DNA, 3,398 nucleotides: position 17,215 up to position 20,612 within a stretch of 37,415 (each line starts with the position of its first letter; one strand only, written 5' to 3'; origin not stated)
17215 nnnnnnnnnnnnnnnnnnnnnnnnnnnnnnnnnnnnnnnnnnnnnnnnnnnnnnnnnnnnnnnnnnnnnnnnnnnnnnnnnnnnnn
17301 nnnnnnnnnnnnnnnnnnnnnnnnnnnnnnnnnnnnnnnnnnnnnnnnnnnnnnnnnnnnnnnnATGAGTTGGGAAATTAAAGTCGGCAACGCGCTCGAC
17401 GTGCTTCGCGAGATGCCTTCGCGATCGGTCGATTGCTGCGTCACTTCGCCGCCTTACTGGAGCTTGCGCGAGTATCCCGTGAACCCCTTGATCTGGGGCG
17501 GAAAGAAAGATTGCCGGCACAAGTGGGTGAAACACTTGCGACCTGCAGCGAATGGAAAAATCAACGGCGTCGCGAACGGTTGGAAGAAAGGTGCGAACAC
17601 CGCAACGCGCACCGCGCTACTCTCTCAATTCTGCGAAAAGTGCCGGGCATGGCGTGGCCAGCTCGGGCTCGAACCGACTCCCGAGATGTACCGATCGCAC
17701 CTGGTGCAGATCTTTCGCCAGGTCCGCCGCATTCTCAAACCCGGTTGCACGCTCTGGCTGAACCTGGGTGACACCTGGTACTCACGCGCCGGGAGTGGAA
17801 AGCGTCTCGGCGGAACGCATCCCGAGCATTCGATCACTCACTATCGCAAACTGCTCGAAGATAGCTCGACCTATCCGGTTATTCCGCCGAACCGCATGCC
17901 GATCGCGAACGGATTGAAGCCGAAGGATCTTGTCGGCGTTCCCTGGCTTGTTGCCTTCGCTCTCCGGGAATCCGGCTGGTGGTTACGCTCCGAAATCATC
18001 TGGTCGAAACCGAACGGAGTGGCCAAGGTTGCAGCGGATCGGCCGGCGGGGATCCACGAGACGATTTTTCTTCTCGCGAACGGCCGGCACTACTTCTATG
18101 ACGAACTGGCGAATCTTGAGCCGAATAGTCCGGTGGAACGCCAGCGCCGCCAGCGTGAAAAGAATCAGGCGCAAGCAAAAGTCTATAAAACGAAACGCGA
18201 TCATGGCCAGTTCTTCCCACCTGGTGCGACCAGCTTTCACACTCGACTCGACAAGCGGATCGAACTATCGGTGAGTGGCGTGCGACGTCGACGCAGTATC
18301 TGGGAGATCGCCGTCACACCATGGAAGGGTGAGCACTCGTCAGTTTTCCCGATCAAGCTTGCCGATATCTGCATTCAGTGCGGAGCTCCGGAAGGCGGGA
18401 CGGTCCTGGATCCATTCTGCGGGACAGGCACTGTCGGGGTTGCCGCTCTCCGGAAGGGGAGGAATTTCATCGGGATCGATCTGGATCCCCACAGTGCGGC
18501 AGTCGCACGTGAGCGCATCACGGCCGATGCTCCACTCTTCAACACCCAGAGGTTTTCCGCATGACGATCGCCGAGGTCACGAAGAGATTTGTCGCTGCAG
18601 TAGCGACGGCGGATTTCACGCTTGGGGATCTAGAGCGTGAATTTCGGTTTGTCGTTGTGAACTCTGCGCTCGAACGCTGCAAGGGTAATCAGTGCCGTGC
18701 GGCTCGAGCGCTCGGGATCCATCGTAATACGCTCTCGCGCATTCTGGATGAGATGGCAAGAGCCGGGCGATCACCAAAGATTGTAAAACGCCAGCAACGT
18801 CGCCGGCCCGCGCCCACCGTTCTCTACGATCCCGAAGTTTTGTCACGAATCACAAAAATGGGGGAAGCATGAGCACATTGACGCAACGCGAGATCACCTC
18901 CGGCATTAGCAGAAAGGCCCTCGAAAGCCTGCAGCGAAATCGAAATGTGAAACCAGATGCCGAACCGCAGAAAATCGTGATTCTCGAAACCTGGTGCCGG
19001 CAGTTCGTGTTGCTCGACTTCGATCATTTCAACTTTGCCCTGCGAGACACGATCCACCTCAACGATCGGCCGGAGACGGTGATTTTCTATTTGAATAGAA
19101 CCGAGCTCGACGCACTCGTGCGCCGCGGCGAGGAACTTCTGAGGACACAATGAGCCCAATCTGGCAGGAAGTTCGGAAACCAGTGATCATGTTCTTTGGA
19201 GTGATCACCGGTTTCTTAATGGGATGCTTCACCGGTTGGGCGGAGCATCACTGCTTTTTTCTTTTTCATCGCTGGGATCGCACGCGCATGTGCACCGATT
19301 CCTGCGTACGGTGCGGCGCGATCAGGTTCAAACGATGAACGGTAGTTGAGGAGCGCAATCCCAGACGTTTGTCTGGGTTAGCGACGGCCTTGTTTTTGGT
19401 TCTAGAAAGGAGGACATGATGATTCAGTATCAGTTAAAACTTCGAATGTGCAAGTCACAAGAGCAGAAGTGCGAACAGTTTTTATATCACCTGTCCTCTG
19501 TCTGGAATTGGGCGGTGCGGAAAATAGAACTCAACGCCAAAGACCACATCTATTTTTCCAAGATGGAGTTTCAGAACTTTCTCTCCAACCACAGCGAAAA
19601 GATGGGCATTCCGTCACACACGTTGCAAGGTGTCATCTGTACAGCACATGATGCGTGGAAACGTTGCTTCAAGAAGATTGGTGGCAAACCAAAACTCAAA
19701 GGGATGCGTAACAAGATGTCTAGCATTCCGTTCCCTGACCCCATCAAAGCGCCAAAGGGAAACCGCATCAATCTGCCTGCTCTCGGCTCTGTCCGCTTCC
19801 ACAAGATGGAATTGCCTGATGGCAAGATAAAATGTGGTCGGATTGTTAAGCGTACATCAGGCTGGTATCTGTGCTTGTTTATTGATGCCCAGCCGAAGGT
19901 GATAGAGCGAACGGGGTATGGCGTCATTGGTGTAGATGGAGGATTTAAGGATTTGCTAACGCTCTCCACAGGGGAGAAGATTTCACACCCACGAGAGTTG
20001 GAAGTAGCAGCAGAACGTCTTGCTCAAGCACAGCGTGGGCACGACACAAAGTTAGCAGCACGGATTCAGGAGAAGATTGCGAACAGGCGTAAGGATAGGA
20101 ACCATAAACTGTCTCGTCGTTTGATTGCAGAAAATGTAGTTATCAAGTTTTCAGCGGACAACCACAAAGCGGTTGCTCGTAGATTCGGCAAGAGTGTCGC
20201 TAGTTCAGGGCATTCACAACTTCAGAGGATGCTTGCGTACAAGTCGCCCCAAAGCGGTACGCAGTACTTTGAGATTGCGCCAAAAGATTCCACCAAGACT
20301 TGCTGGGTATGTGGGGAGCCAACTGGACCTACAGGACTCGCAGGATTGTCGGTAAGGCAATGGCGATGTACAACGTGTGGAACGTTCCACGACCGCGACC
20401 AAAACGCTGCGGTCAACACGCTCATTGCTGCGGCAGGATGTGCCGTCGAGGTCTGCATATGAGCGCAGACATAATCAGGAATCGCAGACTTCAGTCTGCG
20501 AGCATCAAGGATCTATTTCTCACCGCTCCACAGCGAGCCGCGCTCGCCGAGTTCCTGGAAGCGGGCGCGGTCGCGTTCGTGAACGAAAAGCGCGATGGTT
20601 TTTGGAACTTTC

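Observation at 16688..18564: Pentapeptide-repeat gene built from ~23 near-identical 15-bp DNA units and coupled to a DNA methyltransferase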

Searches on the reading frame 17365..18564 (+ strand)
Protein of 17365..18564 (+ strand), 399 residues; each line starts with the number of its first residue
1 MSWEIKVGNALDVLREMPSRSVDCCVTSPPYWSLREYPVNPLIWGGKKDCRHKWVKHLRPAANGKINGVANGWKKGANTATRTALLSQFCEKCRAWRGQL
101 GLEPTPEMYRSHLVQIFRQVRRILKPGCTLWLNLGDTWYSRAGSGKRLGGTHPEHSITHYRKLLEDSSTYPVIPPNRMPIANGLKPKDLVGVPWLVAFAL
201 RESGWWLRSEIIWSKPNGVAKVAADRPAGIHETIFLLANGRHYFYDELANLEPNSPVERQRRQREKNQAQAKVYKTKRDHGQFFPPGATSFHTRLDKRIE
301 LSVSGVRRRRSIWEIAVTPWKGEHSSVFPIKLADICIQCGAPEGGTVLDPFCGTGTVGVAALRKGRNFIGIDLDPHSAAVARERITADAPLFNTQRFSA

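Call 7: search_protein_families(library=pfam, proteins=[window:17365-18564:+], max_evalue=0.01)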
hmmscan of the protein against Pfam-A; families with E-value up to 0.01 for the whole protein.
window:17365-18564:+ (399 aa): 7 families
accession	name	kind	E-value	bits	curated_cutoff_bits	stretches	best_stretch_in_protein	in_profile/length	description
PF01555.25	N6_N4_Mtase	-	2.8e-36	126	26.7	1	22-381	1-219/221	DNA methylase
PF13649.12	Methyltransf_25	-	8e-06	26.9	27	1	347-390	1-46/97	Methyltransferase domain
PF13847.12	Methyltransf_31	-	0.00011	22.3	27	1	344-385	4-48/145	Methyltransferase domain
PF01170.24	UPF0020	-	0.0002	21.5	22.3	1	339-369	24-54/197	RMKL-like, methyltransferase domain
PF08242.18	Methyltransf_12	-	0.00028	22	30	0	352-392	5-47/98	Methyltransferase domain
PF08241.18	Methyltransf_11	-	0.0011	20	21.2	0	349-389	2-42/95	Methyltransferase domain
PF02086.21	MethyltransfD12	-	0.003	17.8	22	1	342-385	17-62/253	D12 class N6 adenine-specific DNA methyltransferase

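Call 8: search_protein_families(library=phrogs, proteins=[window:17365-18564:+], max_evalue=0.01)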
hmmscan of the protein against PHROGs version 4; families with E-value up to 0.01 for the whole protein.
window:17365-18564:+ (399 aa): 14 families
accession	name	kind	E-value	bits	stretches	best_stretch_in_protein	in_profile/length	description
phrog_67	-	other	1.3e-56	194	1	1-389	122-347/743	DNA methyltransferase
phrog_498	-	other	1.6e-18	67.6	1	199-386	289-421/633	DNA methyltransferase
phrog_3008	-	other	8.1e-16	59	1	313-387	135-213/244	DNA methyltransferase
phrog_12517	-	unknown function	1.6e-15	58.1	1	318-386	81-148/316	-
phrog_23148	-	unknown function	1.6e-14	55.2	1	323-391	84-152/165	-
phrog_18293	-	other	1.7e-09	38.6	1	321-387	43-109/119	methyltransferase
phrog_18146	-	other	3.9e-09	36.9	1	341-382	67-108/452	DNA methyltransferase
phrog_6025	-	other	8.1e-09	36.3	1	3-33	12-42/192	DNA methyltransferase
phrog_23085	-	unknown function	1.3e-08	35.5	1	322-384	42-104/138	-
phrog_8769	-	other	4.1e-06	27.6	1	342-386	10-54/71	methyltransferase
phrog_6952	-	other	3e-05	25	1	316-375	106-165/181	DNA methyltransferase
phrog_10183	-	other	0.00037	19.8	1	332-386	104-158/889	DNA methyltransferase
phrog_16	-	DNA, RNA and nucleotide metabolism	0.00091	18.5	1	336-375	860-899/986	DNA helicase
phrog_12862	-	unknown function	0.0046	17.8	0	4-33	4-33/149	-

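Call 64: search_protein_families(library=padloc, proteins=[window:17365-18564:+], max_evalue=0.001)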
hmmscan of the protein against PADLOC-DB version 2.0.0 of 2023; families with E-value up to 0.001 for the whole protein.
window:17365-18564:+ (399 aa): 59 families (the best 25 are shown)
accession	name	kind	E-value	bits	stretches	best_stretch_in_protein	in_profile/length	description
PDLC03387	MTase_II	-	3.1e-77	257.6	2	98-388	50-278/289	Type II methyltransferase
PDLC03252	MTase_II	-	1.5e-47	160.6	3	98-253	129-267/365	Type II methyltransferase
PDLC03336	MTase_II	-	1.9e-34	117.5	4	185-263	125-206/421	Type II methyltransferase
PDLC03309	MTase_II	-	1.6e-33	114.1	2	4-247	55-260/353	Type II methyltransferase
PDLC03316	MTase_II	-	4.5e-26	89.7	3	181-250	111-180/390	Type II methyltransferase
PDLC03353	MTase_II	-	1.9e-25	87.9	2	309-387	172-253/260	Type II methyltransferase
PDLC03371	MTase_II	-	4.6e-24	83.4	1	197-386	104-253/260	Type II methyltransferase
PDLC03350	MTase_II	-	2.1e-20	71.4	1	309-386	218-296/312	Type II methyltransferase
PDLC03303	MTase_II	-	3.3e-19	66.9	2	94-148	38-92/668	Type II methyltransferase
PDLC03216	MTase_II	-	1.2e-18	65.3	1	324-390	194-260/364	Type II methyltransferase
PDLC03320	MTase_II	-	1.3e-16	58.6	1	322-387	211-276/289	Type II methyltransferase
PDLC03283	MTase_II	-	1.6e-16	58.5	1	323-389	209-275/352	Type II methyltransferase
PDLC03260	MTase_II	-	1.7e-16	58.1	1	309-386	231-308/349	Type II methyltransferase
PDLC03738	oMTase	-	3.4e-16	56.9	1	336-391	217-271/376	orphan methyltransferase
PDLC03299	MTase_II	-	7.9e-15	53.1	1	322-386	194-258/296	Type II methyltransferase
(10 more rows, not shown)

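Call 65: search_protein_families(library=ncbifam, proteins=[window:17365-18564:+], max_evalue=0.001)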
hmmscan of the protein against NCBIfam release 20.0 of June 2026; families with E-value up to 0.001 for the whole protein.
window:17365-18564:+ (399 aa): 5 families
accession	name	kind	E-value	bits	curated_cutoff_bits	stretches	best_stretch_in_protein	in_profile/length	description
NF050803.1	DnaMtaseCcrMCaul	equivalog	1.7e-18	66.6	830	1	324-392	186-254/350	adenine-specific DNA-methyltransferase CcrM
NF010253.0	PRK13699.1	subfamily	2.6e-10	40.4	244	1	337-387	157-207/226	DNA methyltransferase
NF008572.0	PRK11524.1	equivalog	1.7e-09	37.2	292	1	323-377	194-248/294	adenine-specific DNA-methyltransferase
NF043040.1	corrin_prot_MT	hypoth_equivalog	6.7e-07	29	180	1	343-387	41-85/216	corrinoid protein-associated methyltransferase CpaM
TIGR01177.1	TIGR01177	hypoth_equivalog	2e-06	27.3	316.55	1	341-382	180-221/330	TIGR01177 family methyltransferase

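Call 74: search_solved_structures(query=window:17365-18561:+, max_evalue=0.001)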
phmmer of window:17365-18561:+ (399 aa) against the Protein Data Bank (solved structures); distinct sequences matched with E-value up to 0.001: 12.
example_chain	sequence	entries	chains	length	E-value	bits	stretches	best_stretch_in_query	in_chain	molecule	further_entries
2zie_A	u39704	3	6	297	3e-22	82.2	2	309-394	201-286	Putative modification methylase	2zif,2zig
8s9m_A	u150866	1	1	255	1.6e-15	60.1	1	312-385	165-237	DNA cytosine-N4 methyltransferase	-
8s9n_A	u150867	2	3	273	2.3e-15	59.5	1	312-385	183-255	DNA cytosine-N4 methyltransferase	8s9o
8urk_A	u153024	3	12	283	9.8e-13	50.9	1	322-389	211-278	Methyltransferase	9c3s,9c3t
9c3u_A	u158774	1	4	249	1.5e-12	50.2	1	322-387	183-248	Methyltransferase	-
6pbd_A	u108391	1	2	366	2.4e-11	46.3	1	340-391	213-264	Modification methylase CcrMI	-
1eg2_A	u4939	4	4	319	3.1e-06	29.4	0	324-376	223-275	MODIFICATION METHYLASE RSRI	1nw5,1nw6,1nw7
1nw8_A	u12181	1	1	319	3.6e-06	29.3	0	324-376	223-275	MODIFICATION METHYLASE RSRI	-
1g60_A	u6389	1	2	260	3.2e-05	26.1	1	321-375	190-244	Adenine-specific Methyltransferase MboIIA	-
1boo_A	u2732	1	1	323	7.9e-05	24.8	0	324-382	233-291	PROTEIN (N-4 CYTOSINE-SPECIFIC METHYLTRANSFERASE PVU II)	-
5hek_A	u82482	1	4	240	0.00018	23.7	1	329-385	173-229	Adenine specific DNA methyltransferase (DpnA)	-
5hfj_A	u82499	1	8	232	0.00019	23.6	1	329-385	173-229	Adenine specific DNA methyltransferase (DpnA)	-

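Call 75: search_dna_similar(query=window:17365-18561:+, collection=phages, mode=protein, max_rows=15)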
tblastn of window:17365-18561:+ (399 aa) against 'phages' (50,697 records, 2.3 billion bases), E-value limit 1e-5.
Records with a match: 548; places in all: 567; records where one place covers at least 80% of the query: 36.
Best place of each record, by identity: <60% 548.
By first word of the organism name: Mycobacterium 101; Synechococcus 54; Staphylococcus 36; Burkholderia 33; Pseudomonas 31; Gordonia 28; Cyanophage 27; Prochlorococcus 22; Vibrio 22; Klebsiella 19; and 55 more.
By host as written in the record: - 93; Mycobacterium smegmatis mc2 155 56; Gordonia terrae 3612 21; Burkholderia sp. 20; Staphylococcus aureus 18; Synechococcus 14; Lactococcus lactis 14; Mycobacterium smegmatis mc#155 13; and 159 more.
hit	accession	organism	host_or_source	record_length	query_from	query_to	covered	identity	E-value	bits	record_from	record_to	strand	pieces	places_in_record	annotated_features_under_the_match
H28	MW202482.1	Caudoviricetes sp.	Manatee Spring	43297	9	390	96%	42.0%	6e-86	290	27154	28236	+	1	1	adenine specific methyltransferase mboiiA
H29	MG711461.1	Faecalibacterium phage FP_Lagaffe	Faecalibacterium prausnitzii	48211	5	389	96%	33.8%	6e-54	198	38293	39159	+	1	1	SAM-dependent methyltransferase | hypothetical protein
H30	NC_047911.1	Faecalibacterium phage FP_Lagaffe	Faecalibacterium prausnitzii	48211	5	389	96%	33.8%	6e-54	198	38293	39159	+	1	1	DNA methyltransferase | hypothetical protein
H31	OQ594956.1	Pseudomonas phage vB_Pae_LESphi3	Pseudomonas aeruginosa LESB58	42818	1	385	81%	39.1%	6e-50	242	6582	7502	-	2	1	site-specific DNA-methyltransferase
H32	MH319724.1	Marine virus AG-345-D19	single cell amplified by WGA-X; seawater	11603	1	394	99%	31.7%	9e-53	194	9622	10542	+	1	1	record has no annotation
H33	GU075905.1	Prochlorococcus phage P-HM2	Prochlorococcus sp. MED4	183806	1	390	98%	31.6%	3e-48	181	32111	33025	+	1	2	dam: DNA adenine methylase | hypothetical protein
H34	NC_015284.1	Prochlorococcus phage P-HM2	Prochlorococcus sp. MED4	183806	1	390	98%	31.6%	3e-48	181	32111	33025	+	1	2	dam: site-specific DNA-methyltransferase | 2OG-Fe(II) oxygenase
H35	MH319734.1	Marine virus AG-345-E02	single cell amplified by WGA-X; seawater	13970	1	385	96%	30.6%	1e-49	185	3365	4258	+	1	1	record has no annotation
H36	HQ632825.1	Prochlorococcus phage P-SSM5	Prochlorococcus marinus NATL2A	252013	1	390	98%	30.3%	5e-49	184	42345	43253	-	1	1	cytosine methyltransferase | hypothetical protein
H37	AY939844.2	Prochlorococcus phage P-SSM2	Prochlorococcus sp. NATL1A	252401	1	385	96%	30.4%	6e-49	183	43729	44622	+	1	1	dam: DNA adenine methylase | hypothetical protein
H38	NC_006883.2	Prochlorococcus phage P-SSM2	Prochlorococcus sp. NATL1A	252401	1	385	96%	30.4%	6e-49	183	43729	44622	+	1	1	dam: DNA adenine methylase | hypothetical protein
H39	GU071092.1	Prochlorococcus phage P-SSM2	-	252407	1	385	96%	30.4%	6e-49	183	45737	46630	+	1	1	cytosine methyltransferase | conserved hypothetical protein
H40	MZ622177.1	Gordonia phage PinkCoffee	Gordonia terrae CAG3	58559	2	373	93%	31.3%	5e-44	169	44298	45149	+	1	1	61: methyltransferase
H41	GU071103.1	Prochlorococcus phage P-SSM7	Prochlorococcus sp. NATL1A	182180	1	386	97%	30.1%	3e-46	176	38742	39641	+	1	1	dam: DNA adenine methylase (x2)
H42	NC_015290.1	Prochlorococcus phage P-SSM7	Prochlorococcus sp. NATL1A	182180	1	386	97%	30.1%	3e-46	176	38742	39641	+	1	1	dam: site-specific DNA-methyltransferase | dam: DNA adenine methylase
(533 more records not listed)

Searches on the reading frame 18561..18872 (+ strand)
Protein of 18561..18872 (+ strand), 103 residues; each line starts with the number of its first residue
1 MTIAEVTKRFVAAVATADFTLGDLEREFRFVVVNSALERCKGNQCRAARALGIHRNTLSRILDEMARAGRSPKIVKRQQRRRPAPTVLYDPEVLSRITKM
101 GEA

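Call 7: search_protein_families(library=pfam, proteins=[window:18561-18872:+], max_evalue=0.01)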
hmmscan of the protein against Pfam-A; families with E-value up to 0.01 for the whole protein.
window:18561-18872:+ (103 aa): 6 families
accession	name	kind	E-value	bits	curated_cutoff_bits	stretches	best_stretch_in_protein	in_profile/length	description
PF02954.25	HTH_8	-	6.5e-09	35.8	22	1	35-60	12-37/42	Bacterial regulatory protein, Fis family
PF13556.12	HTH_30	-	0.00012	22.3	27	1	39-59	10-30/59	PucR C-terminal helix-turn-helix domain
PF13551.12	HTH_29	-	0.0012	19.3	28.1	1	42-92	12-61/64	Winged helix-turn helix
PF13384.12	HTH_23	-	0.0015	18.8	24.6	1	42-69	18-45/50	Homeodomain-like domain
PF13545.12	HTH_Crp_2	-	0.0031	17.9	27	1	47-69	28-50/70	Crp-like helix-turn-helix domain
PF09607.16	BrkDBD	-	0.0039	17.5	23.4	1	27-57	9-41/58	Brinker DNA-binding domain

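Call 8: search_protein_families(library=phrogs, proteins=[window:18561-18872:+], max_evalue=0.01)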
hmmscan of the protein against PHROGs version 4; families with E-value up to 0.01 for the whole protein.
window:18561-18872:+ (103 aa): 2 families
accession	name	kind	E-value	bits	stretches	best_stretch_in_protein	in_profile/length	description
phrog_13024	-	unknown function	2.1e-08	35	1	24-62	184-222/233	-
phrog_10100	-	DNA, RNA and nucleotide metabolism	6.7e-06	26.9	1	26-65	25-64/66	HTH DNA binding protein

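Call 64: search_protein_families(library=padloc, proteins=[window:18561-18872:+], max_evalue=0.001)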
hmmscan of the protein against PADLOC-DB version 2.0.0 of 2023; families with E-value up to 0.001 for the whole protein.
window:18561-18872:+ (103 aa): 1 family
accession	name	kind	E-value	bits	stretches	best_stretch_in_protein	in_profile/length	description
PDLC01995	RtcR_PspF2--CARF_AAA_HTH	-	6.4e-05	20.3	1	14-65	427-478/481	-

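Call 65: search_protein_families(library=ncbifam, proteins=[window:18561-18872:+], max_evalue=0.001)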
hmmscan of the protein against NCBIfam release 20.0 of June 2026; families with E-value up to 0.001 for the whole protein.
window:18561-18872:+ (103 aa): 4 families
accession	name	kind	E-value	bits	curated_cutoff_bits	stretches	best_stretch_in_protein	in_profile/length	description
NF002517.0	PRK01905.1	equivalog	1.1e-05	26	122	1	34-62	43-71/77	Fis family transcriptional regulator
TIGR01818.1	ntrC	equivalog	3e-05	23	558.6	1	21-64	419-462/463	nitrogen regulation protein NR(I)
NF001659.0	PRK00430.1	equivalog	5.5e-05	23.8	99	1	32-62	62-92/98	DNA-binding transcriptional regulator Fis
NF011953.0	PRK15424.1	equivalog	0.00052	18.7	703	1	29-66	498-535/538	propionate catabolism operon regulatory protein PrpR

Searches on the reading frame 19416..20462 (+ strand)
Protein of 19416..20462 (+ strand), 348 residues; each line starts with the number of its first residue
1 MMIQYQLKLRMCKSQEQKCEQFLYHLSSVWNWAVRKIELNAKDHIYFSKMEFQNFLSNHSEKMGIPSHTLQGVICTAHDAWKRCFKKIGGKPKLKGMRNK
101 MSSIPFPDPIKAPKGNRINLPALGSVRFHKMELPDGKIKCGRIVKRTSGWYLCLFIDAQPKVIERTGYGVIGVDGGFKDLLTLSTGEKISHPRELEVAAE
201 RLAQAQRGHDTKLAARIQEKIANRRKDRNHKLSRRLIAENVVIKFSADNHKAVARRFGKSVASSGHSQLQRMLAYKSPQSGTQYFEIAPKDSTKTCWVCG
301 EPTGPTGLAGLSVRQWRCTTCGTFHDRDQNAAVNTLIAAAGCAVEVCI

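Call 7: search_protein_families(library=pfam, proteins=[window:19416-20462:+], max_evalue=0.01)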
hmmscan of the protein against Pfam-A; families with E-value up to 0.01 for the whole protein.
window:19416-20462:+ (348 aa): 2 families
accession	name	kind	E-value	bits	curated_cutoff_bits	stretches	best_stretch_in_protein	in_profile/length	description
PF07282.18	Cas12f1-like_TNB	-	4.3e-18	65.7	26.3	1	266-334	1-59/60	Cas12f1-like, TNB domain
PF01385.25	OrfB_IS605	-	2.7e-08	34.5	30.5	1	170-240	18-103/120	Probable transposase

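Call 8: search_protein_families(library=phrogs, proteins=[window:19416-20462:+], max_evalue=0.01)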
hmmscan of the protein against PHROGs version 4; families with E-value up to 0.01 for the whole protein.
window:19416-20462:+ (348 aa): 4 families
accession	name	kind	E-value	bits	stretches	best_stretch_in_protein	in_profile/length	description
phrog_506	-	integration and excision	2.2e-64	219.1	1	1-339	6-364/403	transposase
phrog_12300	-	integration and excision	9.4e-29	101.5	1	115-347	7-247/286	transposase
phrog_17087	-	unknown function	3.4e-17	63.9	1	215-339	8-132/141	-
phrog_13964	-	integration and excision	7.6e-16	59.4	1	6-216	6-223/237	transposase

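Call 65: search_protein_families(library=ncbifam, proteins=[window:19416-20462:+], max_evalue=0.001)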
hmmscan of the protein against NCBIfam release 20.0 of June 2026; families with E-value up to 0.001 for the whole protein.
window:19416-20462:+ (348 aa): 5 families
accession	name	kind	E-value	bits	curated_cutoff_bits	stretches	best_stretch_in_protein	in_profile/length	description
NF040570.1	guided_TnpB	subfamily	1.5e-56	192.4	100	1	6-336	2-387/389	RNA-guided endonuclease TnpB family protein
NF038281.1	IS200_TnpB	exception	4.7e-43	147.7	425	1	5-336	4-356/360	IS200/IS605 family element RNA-guided endonuclease TnpB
NF038192.1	V_cas_c2c8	exception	3.2e-29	102.3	350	1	41-213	123-307/457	type V CRISPR-associated protein C2c8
NF038280.1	IS607_TnpB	exception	7.9e-20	71.2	350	1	91-335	113-388/431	IS607 family element RNA-guided endonuclease TnpB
NF049972.1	CRISPR_Cas12f2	exception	2.8e-09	36.3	450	1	150-338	309-516/524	type V CRISPR-associated effector Cas12f2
